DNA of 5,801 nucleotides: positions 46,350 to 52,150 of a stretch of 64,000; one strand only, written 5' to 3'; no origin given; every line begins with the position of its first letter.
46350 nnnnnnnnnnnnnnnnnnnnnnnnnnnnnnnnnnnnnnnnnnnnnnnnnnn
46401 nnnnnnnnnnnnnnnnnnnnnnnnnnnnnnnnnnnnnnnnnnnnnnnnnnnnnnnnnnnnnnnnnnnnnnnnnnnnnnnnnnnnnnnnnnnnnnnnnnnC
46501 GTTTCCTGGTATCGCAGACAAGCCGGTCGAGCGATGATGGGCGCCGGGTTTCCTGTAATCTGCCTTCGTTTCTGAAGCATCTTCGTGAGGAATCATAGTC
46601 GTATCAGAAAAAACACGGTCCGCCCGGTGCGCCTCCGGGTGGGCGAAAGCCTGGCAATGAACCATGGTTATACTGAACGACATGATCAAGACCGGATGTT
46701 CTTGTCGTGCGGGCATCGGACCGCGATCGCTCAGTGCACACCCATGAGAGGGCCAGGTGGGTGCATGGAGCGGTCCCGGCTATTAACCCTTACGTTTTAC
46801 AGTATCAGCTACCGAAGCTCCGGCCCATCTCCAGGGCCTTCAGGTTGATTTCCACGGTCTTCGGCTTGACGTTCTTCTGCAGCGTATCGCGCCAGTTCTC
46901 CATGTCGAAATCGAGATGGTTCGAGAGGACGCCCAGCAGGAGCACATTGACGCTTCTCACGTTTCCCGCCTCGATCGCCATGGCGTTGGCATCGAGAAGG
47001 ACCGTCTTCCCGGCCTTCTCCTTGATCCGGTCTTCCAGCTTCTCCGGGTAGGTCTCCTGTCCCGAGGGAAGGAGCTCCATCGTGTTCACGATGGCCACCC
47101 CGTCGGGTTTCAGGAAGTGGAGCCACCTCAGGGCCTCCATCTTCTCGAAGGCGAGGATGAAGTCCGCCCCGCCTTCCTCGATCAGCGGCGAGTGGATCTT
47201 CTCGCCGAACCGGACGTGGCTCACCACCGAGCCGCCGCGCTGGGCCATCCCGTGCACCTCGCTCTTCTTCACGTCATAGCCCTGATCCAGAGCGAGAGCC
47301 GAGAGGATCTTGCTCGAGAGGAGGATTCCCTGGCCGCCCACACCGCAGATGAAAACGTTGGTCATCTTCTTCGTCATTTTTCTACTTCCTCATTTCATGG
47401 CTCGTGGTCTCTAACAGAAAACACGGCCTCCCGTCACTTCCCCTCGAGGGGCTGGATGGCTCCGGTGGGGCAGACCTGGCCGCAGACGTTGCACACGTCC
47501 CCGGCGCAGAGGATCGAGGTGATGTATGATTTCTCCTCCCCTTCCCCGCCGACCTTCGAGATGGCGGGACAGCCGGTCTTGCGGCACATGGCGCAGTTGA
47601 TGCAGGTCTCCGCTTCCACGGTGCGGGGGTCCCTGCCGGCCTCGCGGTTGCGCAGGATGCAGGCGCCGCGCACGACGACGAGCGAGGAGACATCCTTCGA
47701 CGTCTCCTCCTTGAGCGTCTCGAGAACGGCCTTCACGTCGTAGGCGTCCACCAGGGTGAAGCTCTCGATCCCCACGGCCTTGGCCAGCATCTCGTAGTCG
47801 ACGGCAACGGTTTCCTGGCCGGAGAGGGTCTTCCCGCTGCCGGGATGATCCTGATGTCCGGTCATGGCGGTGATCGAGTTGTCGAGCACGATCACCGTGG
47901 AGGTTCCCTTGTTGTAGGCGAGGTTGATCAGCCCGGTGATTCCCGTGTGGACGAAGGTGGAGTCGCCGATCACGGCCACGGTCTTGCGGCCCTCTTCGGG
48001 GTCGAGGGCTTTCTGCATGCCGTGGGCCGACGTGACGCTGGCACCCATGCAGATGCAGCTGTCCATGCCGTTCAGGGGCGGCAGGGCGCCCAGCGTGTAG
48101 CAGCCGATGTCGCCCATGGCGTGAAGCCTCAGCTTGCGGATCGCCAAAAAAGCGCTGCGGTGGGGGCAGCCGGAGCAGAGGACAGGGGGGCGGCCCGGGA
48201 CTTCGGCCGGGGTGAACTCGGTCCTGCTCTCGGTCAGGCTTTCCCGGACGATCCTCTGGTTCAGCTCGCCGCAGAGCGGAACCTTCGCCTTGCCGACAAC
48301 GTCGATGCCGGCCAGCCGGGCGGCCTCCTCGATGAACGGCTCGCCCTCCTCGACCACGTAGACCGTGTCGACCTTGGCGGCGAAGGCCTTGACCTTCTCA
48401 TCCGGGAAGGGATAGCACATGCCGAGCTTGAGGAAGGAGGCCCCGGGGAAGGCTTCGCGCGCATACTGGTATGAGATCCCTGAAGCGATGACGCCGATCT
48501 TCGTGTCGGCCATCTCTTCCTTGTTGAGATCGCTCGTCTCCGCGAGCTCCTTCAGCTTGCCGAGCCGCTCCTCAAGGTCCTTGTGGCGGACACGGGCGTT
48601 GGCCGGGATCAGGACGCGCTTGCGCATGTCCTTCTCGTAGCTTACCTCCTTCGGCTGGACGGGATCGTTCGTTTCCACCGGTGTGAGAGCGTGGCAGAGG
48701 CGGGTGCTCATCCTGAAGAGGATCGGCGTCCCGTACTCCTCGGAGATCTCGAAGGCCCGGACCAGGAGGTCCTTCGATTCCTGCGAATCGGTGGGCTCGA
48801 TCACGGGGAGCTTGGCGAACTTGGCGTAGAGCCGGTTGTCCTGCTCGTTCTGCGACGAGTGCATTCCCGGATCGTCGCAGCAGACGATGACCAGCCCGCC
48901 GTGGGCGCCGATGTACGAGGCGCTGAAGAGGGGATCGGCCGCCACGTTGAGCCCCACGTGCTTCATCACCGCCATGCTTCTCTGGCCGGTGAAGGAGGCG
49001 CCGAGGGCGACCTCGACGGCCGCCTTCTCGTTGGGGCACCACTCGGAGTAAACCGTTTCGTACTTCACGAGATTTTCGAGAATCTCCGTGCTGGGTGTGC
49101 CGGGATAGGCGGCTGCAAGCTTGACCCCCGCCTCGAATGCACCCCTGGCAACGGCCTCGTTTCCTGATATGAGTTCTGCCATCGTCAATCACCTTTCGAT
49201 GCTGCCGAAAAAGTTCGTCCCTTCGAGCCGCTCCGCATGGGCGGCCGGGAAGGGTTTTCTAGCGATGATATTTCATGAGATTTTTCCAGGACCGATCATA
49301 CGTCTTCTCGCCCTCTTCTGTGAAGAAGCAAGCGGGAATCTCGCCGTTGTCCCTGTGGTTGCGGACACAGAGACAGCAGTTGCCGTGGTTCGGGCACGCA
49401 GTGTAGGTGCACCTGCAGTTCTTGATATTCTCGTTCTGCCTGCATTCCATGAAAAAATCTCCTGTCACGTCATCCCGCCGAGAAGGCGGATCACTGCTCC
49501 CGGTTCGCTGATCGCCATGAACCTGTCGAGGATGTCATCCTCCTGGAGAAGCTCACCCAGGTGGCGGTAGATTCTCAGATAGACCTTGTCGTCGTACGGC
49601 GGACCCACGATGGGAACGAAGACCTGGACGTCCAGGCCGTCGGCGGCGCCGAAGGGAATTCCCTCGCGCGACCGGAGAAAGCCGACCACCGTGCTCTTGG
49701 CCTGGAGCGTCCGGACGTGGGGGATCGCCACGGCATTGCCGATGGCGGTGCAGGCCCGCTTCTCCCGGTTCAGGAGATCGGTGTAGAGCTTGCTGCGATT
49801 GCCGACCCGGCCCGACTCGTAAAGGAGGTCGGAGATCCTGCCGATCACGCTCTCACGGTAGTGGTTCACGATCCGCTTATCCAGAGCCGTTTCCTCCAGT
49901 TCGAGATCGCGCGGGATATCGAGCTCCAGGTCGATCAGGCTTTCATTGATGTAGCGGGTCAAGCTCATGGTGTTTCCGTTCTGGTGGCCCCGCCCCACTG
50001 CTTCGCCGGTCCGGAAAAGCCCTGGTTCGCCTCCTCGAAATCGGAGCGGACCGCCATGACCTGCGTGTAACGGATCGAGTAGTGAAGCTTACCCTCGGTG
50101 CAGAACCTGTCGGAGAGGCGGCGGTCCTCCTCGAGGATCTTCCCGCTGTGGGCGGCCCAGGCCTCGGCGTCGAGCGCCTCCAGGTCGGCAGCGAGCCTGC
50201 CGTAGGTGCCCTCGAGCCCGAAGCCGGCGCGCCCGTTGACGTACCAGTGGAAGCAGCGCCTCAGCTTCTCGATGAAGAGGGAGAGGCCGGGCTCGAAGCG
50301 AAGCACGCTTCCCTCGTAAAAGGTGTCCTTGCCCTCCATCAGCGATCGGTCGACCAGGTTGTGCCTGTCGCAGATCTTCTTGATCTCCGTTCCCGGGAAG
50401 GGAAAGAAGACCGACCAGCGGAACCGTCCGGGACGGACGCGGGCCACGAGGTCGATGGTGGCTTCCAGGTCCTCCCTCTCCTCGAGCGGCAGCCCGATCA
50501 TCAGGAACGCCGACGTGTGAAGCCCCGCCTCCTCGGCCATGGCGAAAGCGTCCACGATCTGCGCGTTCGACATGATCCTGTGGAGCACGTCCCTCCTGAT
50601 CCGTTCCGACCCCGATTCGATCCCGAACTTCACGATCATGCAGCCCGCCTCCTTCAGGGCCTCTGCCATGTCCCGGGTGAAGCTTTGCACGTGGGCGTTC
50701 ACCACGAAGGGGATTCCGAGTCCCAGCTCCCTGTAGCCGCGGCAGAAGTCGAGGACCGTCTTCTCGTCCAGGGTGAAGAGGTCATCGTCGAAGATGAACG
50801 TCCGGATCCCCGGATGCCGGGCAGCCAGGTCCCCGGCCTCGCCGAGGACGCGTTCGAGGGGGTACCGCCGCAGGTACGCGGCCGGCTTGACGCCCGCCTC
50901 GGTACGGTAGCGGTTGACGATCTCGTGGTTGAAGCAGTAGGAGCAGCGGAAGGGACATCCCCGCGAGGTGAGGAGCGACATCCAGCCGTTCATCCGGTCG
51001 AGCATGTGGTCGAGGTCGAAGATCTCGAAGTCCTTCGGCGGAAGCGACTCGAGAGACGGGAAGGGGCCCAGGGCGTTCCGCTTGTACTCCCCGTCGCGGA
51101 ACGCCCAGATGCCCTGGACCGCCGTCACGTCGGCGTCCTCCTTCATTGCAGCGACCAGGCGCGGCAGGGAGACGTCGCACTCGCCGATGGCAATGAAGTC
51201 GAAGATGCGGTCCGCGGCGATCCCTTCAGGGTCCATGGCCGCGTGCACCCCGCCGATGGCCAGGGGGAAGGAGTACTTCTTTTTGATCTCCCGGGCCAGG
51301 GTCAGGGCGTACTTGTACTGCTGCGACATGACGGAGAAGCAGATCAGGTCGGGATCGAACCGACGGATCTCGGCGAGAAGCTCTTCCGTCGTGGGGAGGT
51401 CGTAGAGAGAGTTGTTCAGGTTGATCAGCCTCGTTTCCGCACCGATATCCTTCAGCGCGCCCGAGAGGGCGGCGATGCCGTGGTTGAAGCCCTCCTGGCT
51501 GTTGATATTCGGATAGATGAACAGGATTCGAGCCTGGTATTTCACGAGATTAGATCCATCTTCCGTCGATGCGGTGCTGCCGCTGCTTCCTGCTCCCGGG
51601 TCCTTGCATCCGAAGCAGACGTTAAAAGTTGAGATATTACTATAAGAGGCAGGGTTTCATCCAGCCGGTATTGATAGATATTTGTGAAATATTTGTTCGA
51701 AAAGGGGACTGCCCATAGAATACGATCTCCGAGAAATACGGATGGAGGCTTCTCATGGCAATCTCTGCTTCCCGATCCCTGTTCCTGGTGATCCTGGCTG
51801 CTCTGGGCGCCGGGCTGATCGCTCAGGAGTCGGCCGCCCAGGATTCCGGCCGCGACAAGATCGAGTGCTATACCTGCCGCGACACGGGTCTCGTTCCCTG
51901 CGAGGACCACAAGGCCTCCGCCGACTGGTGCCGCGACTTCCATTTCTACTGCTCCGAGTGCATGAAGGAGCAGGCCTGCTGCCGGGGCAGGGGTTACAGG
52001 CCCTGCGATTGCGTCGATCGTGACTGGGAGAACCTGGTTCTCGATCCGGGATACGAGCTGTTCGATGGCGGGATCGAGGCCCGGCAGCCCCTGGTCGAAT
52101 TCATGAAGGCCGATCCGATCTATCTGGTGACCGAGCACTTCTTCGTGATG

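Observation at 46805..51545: Unusual operon: class-B (B12) radical SAM enzyme, PtsN-like EIIA, 63-aa Cys-rich protein, then iorA-iorB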

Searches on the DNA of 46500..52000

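Call 54: search_rna_families(source=window, start=46500, end=52000, threshold=evalue, max_evalue=1)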
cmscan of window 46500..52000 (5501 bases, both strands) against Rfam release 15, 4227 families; matches with E-value up to 1: 0.
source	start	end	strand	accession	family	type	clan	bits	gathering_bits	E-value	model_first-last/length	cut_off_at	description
